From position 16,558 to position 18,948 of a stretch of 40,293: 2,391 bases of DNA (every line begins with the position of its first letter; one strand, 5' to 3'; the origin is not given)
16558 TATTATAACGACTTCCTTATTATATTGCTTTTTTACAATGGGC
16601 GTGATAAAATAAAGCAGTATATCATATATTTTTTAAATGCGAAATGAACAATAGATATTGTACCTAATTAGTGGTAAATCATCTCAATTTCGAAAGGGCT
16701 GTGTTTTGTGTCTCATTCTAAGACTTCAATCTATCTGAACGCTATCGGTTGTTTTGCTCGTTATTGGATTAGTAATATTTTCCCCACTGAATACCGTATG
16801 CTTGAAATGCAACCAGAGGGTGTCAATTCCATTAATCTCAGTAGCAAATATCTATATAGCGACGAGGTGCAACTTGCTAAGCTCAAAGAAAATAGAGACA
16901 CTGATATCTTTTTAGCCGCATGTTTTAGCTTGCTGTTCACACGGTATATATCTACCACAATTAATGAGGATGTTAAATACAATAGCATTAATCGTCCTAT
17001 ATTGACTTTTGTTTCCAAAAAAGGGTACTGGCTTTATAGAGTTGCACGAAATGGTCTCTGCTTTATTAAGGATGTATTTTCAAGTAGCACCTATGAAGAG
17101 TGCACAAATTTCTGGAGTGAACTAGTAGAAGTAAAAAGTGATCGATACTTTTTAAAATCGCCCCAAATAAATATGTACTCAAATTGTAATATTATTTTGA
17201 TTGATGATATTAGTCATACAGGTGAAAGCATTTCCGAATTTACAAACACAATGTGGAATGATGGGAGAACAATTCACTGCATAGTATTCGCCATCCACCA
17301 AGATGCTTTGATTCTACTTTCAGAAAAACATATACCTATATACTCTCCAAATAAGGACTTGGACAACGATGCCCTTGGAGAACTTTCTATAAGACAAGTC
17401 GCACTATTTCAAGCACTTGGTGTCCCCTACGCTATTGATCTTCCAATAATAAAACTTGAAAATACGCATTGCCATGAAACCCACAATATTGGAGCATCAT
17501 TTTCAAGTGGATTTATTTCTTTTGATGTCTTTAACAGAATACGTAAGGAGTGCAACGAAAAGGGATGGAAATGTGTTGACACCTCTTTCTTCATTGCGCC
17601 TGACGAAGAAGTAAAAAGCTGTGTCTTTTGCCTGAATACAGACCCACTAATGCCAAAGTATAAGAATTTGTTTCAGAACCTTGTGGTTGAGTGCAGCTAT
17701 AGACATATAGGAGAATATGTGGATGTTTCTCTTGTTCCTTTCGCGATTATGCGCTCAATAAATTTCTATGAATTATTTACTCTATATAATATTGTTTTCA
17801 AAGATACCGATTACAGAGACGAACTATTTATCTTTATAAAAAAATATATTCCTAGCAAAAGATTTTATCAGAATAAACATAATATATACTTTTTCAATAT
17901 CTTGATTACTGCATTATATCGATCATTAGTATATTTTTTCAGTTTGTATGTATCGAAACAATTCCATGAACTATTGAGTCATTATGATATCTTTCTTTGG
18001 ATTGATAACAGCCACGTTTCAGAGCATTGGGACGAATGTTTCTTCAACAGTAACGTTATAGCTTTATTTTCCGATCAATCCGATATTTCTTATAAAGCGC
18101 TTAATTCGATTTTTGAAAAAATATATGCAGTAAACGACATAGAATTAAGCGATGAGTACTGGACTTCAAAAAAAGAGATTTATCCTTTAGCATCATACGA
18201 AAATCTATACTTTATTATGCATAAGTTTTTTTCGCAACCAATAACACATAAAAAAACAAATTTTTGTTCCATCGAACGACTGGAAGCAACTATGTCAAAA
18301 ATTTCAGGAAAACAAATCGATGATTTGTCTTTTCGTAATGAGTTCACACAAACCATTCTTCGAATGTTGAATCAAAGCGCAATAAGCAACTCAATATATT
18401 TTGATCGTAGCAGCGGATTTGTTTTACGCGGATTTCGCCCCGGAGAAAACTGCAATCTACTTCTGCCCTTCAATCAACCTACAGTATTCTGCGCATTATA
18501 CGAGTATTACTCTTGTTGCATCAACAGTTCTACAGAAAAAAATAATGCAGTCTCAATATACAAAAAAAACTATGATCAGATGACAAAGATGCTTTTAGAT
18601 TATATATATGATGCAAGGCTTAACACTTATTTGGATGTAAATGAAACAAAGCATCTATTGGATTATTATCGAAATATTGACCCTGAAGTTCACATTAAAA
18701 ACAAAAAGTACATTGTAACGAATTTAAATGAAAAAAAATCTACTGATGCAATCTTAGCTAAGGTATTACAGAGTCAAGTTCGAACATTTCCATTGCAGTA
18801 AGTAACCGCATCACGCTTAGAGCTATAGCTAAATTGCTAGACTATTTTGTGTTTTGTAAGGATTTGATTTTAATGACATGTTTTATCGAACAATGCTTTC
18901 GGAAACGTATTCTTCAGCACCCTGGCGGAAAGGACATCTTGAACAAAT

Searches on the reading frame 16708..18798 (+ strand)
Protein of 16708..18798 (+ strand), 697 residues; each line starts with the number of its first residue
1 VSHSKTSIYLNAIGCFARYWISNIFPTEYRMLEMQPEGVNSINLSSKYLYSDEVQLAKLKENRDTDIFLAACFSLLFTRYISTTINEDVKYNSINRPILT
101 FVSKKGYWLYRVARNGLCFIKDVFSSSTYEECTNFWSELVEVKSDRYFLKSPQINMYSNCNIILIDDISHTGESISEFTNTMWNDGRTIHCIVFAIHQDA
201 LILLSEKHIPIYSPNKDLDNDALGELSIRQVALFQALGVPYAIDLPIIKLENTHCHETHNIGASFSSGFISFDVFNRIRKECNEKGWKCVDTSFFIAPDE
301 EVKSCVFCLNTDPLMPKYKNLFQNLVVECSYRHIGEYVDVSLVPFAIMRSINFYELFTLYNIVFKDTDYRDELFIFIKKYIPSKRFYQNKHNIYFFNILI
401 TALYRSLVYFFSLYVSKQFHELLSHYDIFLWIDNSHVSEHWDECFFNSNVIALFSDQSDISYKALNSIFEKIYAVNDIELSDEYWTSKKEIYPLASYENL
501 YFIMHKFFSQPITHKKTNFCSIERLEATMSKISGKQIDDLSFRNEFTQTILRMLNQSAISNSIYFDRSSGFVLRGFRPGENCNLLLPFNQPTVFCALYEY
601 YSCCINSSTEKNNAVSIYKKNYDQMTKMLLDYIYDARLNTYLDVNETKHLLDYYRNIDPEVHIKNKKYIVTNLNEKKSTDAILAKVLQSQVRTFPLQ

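Call 6: search_protein_families(library=pfam, proteins=[window:16792-18798:+], max_evalue=1)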
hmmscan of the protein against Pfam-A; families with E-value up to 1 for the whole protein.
window:16792-18798:+ (669 aa): 1 family
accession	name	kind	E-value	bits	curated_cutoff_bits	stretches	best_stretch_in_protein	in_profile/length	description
PF00156.33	Pribosyltran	-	0.17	11.7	26.3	1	124-167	80-124/158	Phosphoribosyl transferase domain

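Call 7: search_protein_families(library=padloc, proteins=[window:16792-18798:+], max_evalue=1)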
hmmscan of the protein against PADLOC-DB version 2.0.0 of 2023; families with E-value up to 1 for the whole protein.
window:16792-18798:+ (669 aa): 0 families

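Call 8: search_protein_families(library=ncbifam, proteins=[window:16792-18798:+], max_evalue=1)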
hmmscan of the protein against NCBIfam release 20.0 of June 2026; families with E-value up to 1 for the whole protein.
window:16792-18798:+ (669 aa): 0 families

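Call 30: find_homologous_proteins(query=window:16792-18798:+)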
Query window:16792-18798:+ (669 aa): 18 proteins with E <= 0.001 among 5021 candidates.
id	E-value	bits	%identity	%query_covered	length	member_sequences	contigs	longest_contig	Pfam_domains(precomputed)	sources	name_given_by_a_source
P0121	0.0e+0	1529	100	100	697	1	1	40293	-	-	-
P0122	6.4e-126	439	39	94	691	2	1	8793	-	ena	-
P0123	2.0e-111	392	36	95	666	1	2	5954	-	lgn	-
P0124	1.9e-106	375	36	94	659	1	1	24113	-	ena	-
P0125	2.7e-106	375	36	94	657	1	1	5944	-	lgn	-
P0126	1.6e-100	356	35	90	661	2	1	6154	-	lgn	-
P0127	7.8e-100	353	35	94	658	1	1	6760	-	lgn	-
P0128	1.8e-99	352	34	94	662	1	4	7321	-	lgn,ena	-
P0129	1.9e-96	342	33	91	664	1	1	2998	-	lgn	-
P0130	2.0e-95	339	34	89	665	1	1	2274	-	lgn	-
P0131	1.4e-82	296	34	92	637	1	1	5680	-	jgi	-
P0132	1.1e-80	290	33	89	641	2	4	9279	-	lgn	-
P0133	7.5e-75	271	33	89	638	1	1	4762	-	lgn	-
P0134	5.4e-69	251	32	90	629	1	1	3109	-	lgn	-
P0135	6.9e-65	238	33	89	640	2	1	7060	-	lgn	-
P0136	7.4e-65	238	30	96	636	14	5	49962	-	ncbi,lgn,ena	-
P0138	1.2e-13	69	24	75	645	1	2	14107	-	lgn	-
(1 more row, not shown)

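Call 57: find_homologous_proteins(query=A4, max_evalue=0.001)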
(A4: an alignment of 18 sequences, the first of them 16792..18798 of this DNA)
Query A4 (18 sequences) (669 aa, profile of the alignment): 18 proteins with E <= 0.001 among 5441 candidates.
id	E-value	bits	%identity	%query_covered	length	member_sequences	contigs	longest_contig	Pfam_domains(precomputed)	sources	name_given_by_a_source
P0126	9.0e-274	928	35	90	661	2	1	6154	-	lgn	-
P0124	4.0e-272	923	36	94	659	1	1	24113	-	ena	-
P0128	2.4e-270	917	34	94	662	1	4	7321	-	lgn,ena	-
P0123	2.2e-269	914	36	95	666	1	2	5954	-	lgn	-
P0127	2.0e-268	910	35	94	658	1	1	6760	-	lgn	-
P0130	9.0e-264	895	34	89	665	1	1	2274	-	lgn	-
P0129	1.0e-261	888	33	91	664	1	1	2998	-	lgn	-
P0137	1.5e-239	815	32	89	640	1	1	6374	-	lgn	-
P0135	2.3e-238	811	33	89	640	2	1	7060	-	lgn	-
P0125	1.7e-236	805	36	94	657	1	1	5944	-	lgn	-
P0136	7.7e-235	799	30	96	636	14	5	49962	-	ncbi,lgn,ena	-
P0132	3.7e-231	787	33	89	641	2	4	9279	-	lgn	-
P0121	8.8e-230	783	100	100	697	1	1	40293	-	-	-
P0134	1.5e-229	782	32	90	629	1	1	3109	-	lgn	-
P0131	4.1e-228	777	34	92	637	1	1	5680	-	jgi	-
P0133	3.1e-222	758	33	89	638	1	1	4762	-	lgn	-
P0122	2.3e-221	755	39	94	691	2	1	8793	-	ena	-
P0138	2.2e-151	524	24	75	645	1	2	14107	-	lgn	-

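Call 78: predict_structure(alignment_id=A4)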
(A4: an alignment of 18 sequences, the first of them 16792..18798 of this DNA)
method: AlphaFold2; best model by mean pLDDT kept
length: 669 residues; sequences in the alignment: 18
mean_pLDDT: 83.8   pTM: 0.88
mean pLDDT of the five models: 83.8, 83.2, 82.2, 81.7, 81.2
residues with pLDDT >= 90: 276; 70-90: 301; 50-70: 58; < 50: 34
segments of 3 or more residues with pLDDT < 50: 1-16, 226-234, 484-488
pLDDT, mean of each block of 10 residues (from residue 1): 38 49 53 60 88 89 78 91 89 88 94 92 80 89 83 72 88 86 83 82 84 88 58 65 95 95 84 89 91 94 90 94 94 92 87 65 79 94 96 94 89 89 83 89 92 70 56 86 55 90 84 91 90 88 91 82 92 91 81 94 96 90 86 85 88 94 91
secondary structure, 60 per line:
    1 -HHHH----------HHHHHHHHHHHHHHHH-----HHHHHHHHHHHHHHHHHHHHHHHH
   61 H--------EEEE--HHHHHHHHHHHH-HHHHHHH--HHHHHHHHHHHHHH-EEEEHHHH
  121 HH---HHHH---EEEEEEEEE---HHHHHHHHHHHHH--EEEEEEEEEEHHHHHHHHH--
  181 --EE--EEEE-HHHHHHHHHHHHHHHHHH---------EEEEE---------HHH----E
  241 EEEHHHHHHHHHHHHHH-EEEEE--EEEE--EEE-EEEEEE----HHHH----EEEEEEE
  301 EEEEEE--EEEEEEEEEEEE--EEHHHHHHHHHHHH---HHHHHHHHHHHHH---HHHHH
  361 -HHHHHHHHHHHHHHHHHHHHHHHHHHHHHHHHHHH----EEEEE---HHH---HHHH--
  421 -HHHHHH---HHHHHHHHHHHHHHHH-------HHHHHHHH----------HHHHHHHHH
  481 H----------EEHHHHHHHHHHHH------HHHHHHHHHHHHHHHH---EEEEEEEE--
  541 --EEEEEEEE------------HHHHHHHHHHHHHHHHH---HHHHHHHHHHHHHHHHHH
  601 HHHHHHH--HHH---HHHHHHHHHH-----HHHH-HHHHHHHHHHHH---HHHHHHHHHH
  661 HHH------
elements in order: H2-5 H16-31 H37-61 E70-73 H76-87 H89-95 H98-111 E113-116 H117-122 H126-129 E133-141 H145-157 E160-169 H170-178 E187-190 H192-209 E219-223 E240-243 H244-257 E259-263 E266-269 E272-274 E276-281 H286-289 E294-306 E309-320 H325-336 H340-352 H356-360 H362-396 E401-405 H415-418 H422-427 H431-446 H454-461 H472-481 H494-505 H512-527 E531-538 E543-550 H563-579 H583-607 H616-625 H631-634 H636-647 H651-663

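Call 80: fold_search(model_id=the predicted structure, library=pdb)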
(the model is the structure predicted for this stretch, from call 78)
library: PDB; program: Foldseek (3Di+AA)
matches with E <= 10: 591; with E <= 0.001: 0
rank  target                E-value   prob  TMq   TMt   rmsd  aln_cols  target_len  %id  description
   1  4rv4_C                6.3e-03  1.00  0.14  0.40   6.5       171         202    8  2.65 Angstrom Resolution Crystal Structure of an orotate phosphoribosyltransferase from Bacillus anthracis str. 'Ames  (released 2014-12-17)
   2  6wn8_C                9.9e-03  1.00  0.15  0.44   6.3       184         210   12  2.70 Angstrom Resolution Crystal Structure of Uracil Phosphoribosyl Transferase from Klebsiella pneumoniae (released 2020-05-06)
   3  6wn8_A                1.2e-02  1.00  0.16  0.45   6.1       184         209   11  2.70 Angstrom Resolution Crystal Structure of Uracil Phosphoribosyl Transferase from Klebsiella pneumoniae (released 2020-05-06)
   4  4rv4_A                1.2e-02  1.00  0.14  0.39   6.8       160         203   10  2.65 Angstrom Resolution Crystal Structure of an orotate phosphoribosyltransferase from Bacillus anthracis str. 'Ames  (released 2014-12-17)
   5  4rv4_B                1.4e-02  1.00  0.14  0.38   6.5       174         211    8  2.65 Angstrom Resolution Crystal Structure of an orotate phosphoribosyltransferase from Bacillus anthracis str. 'Ames  (released 2014-12-17)
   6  2yzk_B                1.5e-02  1.00  0.13  0.45   6.6       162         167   12  Crystal structure of orotate phosphoribosyltransferase from Aeropyrum pernix (released 2007-11-06)
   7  2aee_B                1.5e-02  1.00  0.14  0.41   9.1       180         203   10  Crystal structure of Orotate phosphoribosyltransferase from Streptococcus pyogenes (released 2005-09-06)
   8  4ohc_C                1.6e-02  1.00  0.14  0.39   5.2       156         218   13  Crystal structure of orotate phosphoribosyltransferase (OPRTase) from Burkholderia cenocepacia (released 2014-02-05)
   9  4ohc_D                1.7e-02  1.00  0.14  0.37   6.0       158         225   13  Crystal structure of orotate phosphoribosyltransferase (OPRTase) from Burkholderia cenocepacia (released 2014-02-05)
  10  2ehj_A                2.0e-02  1.00  0.16  0.45   6.4       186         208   11  Structure of Uracil phosphoribosyl transferase (released 2008-03-11)
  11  6wn8_D                2.3e-02  1.00  0.15  0.44   6.0       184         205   12  2.70 Angstrom Resolution Crystal Structure of Uracil Phosphoribosyl Transferase from Klebsiella pneumoniae (released 2020-05-06)
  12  3m3h                  2.5e-02  1.00  0.14  0.39   7.1       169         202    9  1.75 Angstrom resolution crystal structure of an orotate phosphoribosyltransferase from Bacillus anthracis str. 'Ames An (released 2010-04-14)
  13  3dez_A                2.6e-02  1.00  0.14  0.39   6.9       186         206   10  Crystal structure of Orotate phosphoribosyltransferase from Streptococcus mutans (released 2009-06-16)
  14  6wn8_B                2.7e-02  1.00  0.15  0.44   6.1       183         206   12  2.70 Angstrom Resolution Crystal Structure of Uracil Phosphoribosyl Transferase from Klebsiella pneumoniae (released 2020-05-06)
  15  2yzk_A                2.7e-02  1.00  0.13  0.41   7.1       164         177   10  Crystal structure of orotate phosphoribosyltransferase from Aeropyrum pernix (released 2007-11-06)
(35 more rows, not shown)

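Call 90: search_protein_representatives(alignment_id=A4)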
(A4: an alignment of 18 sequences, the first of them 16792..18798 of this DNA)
Query: 18 sequences, 647 profile positions. Proteins with E-value up to 0.001 (for the whole library): 205; up to 1e-10: 159; up to 1e-30: 121. The best 150 are listed.
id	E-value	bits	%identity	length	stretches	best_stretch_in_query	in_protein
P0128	7.8e-271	916.6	-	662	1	1-646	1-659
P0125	5.3e-237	804.8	-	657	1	1-646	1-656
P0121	2.8e-230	782.6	-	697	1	7-646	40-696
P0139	7.2e-228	774.7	-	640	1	30-647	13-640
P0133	9.9e-223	757.7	-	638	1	40-646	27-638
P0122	7.4e-222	754.8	-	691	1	7-646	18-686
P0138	7.1e-152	523.6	-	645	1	34-646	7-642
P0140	2.4e-109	383.1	-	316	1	298-594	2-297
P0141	8.3e-86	305.3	-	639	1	57-604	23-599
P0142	1.1e-85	304.9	-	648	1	48-635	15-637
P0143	1.0e-84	301.7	-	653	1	61-630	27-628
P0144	5.7e-83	295.9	-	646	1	45-631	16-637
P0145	2.8e-80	287.0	-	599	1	57-641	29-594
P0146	1.5e-79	284.6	-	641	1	57-633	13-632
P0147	4.6e-79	283.0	-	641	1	57-625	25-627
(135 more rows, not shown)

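Call 91: search_protein_families(library=pfam, alignment_id=A4, max_evalue=0.05)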
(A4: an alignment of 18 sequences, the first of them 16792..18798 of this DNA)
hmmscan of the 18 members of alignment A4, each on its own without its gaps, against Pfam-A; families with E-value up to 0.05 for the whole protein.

A. member 1, window:16792-18798:+ (669 aa): 0 families

B. families by the number of members that match (of 18 scanned): 5 families
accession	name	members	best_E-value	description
PF00156.33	Pribosyltran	4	0.0078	Phosphoribosyl transferase domain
PF24390.1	PRTase-CE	3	0.00096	PRTase-CE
PF15609.12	PRTase_2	1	0.0036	Phosphoribosyl transferase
PF08044.16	DUF1707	1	0.0056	DUF1707 SHOCT-like domain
PF00721.27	TMV_coat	1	0.031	Virus coat protein (TMV like)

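Call 104: search_protein_families(library=pfam, alignment_id=A7, max_evalue=0.01)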
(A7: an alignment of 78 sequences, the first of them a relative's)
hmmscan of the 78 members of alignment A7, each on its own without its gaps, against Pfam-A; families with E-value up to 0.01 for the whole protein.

A. member 1, P0141 (639 aa): 1 family
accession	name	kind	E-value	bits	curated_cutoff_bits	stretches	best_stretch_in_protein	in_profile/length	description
PF14681.12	UPRTase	-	0.0012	18.8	27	1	29-128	66-166/206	Uracil phosphoribosyltransferase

B. families by the number of members that match (of 78 scanned): 9 families
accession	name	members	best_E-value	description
PF00156.33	Pribosyltran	20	1.8e-07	Phosphoribosyl transferase domain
PF15609.12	PRTase_2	10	1.6e-05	Phosphoribosyl transferase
PF14681.12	UPRTase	3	1.1e-05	Uracil phosphoribosyltransferase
PF02919.20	Topoisom_I_N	1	0.002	Eukaryotic DNA topoisomerase I, DNA binding fragment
PF13462.12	Thioredoxin_4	1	0.0026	Thioredoxin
PF24390.1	PRTase-CE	1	0.0029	PRTase-CE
PF11780.13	DUF3318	1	0.0038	Protein of unknown function (DUF3318)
PF11567.13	PfUIS3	1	0.0088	Plasmodium falciparum UIS3 membrane protein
PF17060.10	MPS2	1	0.0099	Monopolar spindle protein 2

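Call 105: find_encoding_contigs(protein=P0136, flank=7000, max_places=3)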
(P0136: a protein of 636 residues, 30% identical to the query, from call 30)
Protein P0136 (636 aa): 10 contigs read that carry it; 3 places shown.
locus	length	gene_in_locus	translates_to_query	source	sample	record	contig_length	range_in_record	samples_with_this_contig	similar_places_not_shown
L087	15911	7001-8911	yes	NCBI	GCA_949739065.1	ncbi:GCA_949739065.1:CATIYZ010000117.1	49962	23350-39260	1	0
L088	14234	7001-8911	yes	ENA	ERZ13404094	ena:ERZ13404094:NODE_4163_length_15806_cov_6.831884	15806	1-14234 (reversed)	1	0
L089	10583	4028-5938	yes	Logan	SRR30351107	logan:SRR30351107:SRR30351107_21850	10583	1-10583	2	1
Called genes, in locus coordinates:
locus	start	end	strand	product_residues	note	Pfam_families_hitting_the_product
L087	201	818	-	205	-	PF13483:Lactamase_B_3, PF12706:Lactamase_B_2 (faint)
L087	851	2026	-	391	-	PF01546:Peptidase_M20, PF07687:M20_dimer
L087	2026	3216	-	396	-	PF01546:Peptidase_M20, PF07687:M20_dimer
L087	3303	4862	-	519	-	PF03806:ABG_transport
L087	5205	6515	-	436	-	PF07687:M20_dimer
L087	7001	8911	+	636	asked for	-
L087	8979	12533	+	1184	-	PF24391:HD-CE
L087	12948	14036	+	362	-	PF01926:MMR_HSR1, PF02421:FeoB_N, PF06071:YchF-GTPase_C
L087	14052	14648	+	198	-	PF02417:Chromate_transp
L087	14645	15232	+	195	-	PF02417:Chromate_transp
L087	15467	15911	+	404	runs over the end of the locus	PF00764:Arginosuc_synth, PF20979:Arginosuc_syn_C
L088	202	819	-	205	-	PF13483:Lactamase_B_3, PF12706:Lactamase_B_2 (faint)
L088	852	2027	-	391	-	PF01546:Peptidase_M20, PF07687:M20_dimer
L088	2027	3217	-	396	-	PF01546:Peptidase_M20, PF07687:M20_dimer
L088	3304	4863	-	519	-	PF03806:ABG_transport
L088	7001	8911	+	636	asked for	-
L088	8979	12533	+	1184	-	PF24391:HD-CE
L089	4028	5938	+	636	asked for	-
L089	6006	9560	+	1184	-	PF24391:HD-CE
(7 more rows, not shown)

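Call 106: find_encoding_contigs(protein=P0138, flank=7000, max_places=2)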
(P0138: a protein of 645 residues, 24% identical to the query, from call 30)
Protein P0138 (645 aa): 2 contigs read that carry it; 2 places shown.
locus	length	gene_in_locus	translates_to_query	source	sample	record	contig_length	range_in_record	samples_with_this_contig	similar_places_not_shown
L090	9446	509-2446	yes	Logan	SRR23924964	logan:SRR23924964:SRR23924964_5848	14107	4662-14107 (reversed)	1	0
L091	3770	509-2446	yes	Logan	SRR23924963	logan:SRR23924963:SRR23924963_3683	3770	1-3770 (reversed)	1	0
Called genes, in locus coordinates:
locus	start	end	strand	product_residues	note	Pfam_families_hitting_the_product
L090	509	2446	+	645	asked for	-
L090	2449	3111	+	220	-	-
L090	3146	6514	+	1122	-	PF24391:HD-CE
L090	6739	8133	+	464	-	-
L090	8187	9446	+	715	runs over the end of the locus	PF00884:Sulfatase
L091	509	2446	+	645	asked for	-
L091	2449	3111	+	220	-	-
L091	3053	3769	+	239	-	?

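Call 112: fold_search(model_id=the predicted structure, library=viral)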
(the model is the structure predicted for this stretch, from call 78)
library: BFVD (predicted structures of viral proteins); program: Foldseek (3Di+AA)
matches with E <= 10: 420; with E <= 0.001: 0
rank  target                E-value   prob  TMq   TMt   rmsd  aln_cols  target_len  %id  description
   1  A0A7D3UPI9            2.5e-02  0.99  0.13  0.20  14.4       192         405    9  Uridine 5'-monophosphate synthase [Fadolivirus FV1/VV64]
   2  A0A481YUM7            5.1e-02  1.00  0.13  0.20   7.7       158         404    8  Uridine 5'-monophosphate synthase [Marseillevirus LCMAC103]
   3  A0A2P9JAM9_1          7.0e-02  0.10  0.11  0.09  27.4       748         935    6  Replicase [Podosphaera prunicola tobamo-like virus]
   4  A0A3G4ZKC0            8.8e-02  0.85  0.13  0.16  13.5       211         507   14  Uncharacterized protein [Terrestrivirus sp.]
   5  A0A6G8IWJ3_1          9.3e-02  0.08  0.11  0.08  31.3       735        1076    7  (no name in the UniProt tables at hand)
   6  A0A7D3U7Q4            1.0e-01  0.80  0.14  0.10  12.6       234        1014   12  (no name in the UniProt tables at hand)
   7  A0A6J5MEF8            1.1e-01  0.99  0.15  0.46   6.1       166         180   13  Hpt Hypoxanthine-guanine phosphoribosyltransferase [uncultured Caudovirales phage]
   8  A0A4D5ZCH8            1.2e-01  0.54  0.10  0.31  17.9       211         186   13  (no name in the UniProt tables at hand)
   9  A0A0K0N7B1            1.6e-01  0.10  0.10  0.10  30.1       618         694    8  DUF3987 domain-containing protein [Gordonia phage GMA2]
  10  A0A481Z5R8            1.7e-01  0.99  0.15  0.24   4.9       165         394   13  adenine phosphoribosyltransferase [Pithovirus LCPAC101]
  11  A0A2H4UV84            1.7e-01  0.98  0.14  0.13  12.3       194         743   12  ribose-phosphate diphosphokinase [Bodo saltans virus]
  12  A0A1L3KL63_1          1.7e-01  0.08  0.09  0.06  25.5       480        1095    9  (no name in the UniProt tables at hand)
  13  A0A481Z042            1.7e-01  0.72  0.11  0.11  14.5       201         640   11  Orotidine 5'-phosphate decarboxylase [Marseillevirus LCMAC202]
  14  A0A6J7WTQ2            1.8e-01  0.94  0.14  0.37   5.4       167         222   14  PyrE Orotate phosphoribosyltransferase [uncultured Caudovirales phage]
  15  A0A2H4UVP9            2.1e-01  0.87  0.16  0.27  14.4       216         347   10  Phosphoribosyl transferase [Bodo saltans virus]
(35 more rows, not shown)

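Call 113: search_protein_families(library=pfam, proteins=[P0122, P0123, P0125, P0127, P0129, P0131, P0133, P0135, P0136, P0138], max_evalue=0.05)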
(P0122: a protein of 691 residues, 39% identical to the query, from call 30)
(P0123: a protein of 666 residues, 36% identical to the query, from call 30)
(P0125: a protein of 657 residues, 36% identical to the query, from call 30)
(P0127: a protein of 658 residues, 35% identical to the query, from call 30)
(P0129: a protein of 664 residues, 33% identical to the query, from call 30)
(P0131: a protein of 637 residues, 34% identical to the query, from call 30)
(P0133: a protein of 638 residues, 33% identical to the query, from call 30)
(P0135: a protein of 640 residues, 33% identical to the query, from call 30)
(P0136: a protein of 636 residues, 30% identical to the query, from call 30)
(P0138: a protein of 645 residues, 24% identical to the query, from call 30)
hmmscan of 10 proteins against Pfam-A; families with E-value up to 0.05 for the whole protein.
P0122 (691 aa): 4 families
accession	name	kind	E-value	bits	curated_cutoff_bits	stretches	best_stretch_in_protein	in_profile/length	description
PF15609.12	PRTase_2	-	0.0036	17.3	28.8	1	147-186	117-156/188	Phosphoribosyl transferase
PF24390.1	PRTase-CE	-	0.0065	16.8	27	1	108-200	66-158/253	PRTase-CE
PF00156.33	Pribosyltran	-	0.0093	15.7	26.3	0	139-170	79-108/158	Phosphoribosyl transferase domain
PF00721.27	TMV_coat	-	0.031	15.1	26.5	0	294-327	63-91/146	Virus coat protein (TMV like)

P0123 (666 aa): 0 families

P0125 (657 aa): 0 families

P0127 (658 aa): 0 families

P0129 (664 aa): 0 families

P0131 (637 aa): 0 families

P0133 (638 aa): 2 families
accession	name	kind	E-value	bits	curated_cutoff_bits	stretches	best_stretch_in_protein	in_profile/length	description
PF00156.33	Pribosyltran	-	0.0078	16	26.3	1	107-135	81-109/158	Phosphoribosyl transferase domain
PF24390.1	PRTase-CE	-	0.017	15.5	27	1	105-150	103-145/253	PRTase-CE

P0135 (640 aa): 0 families

P0136 (636 aa): 0 families

P0138 (645 aa): 1 family
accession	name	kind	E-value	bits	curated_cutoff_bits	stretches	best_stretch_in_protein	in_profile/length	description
PF00156.33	Pribosyltran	-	0.022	14.5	26.3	1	80-144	79-135/158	Phosphoribosyl transferase domain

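Call 114: search_protein_families(library=phrogs, proteins=[window:16708-18798:+], max_evalue=0.001)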
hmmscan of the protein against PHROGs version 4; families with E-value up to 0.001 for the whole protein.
window:16708-18798:+ (697 aa): 0 families
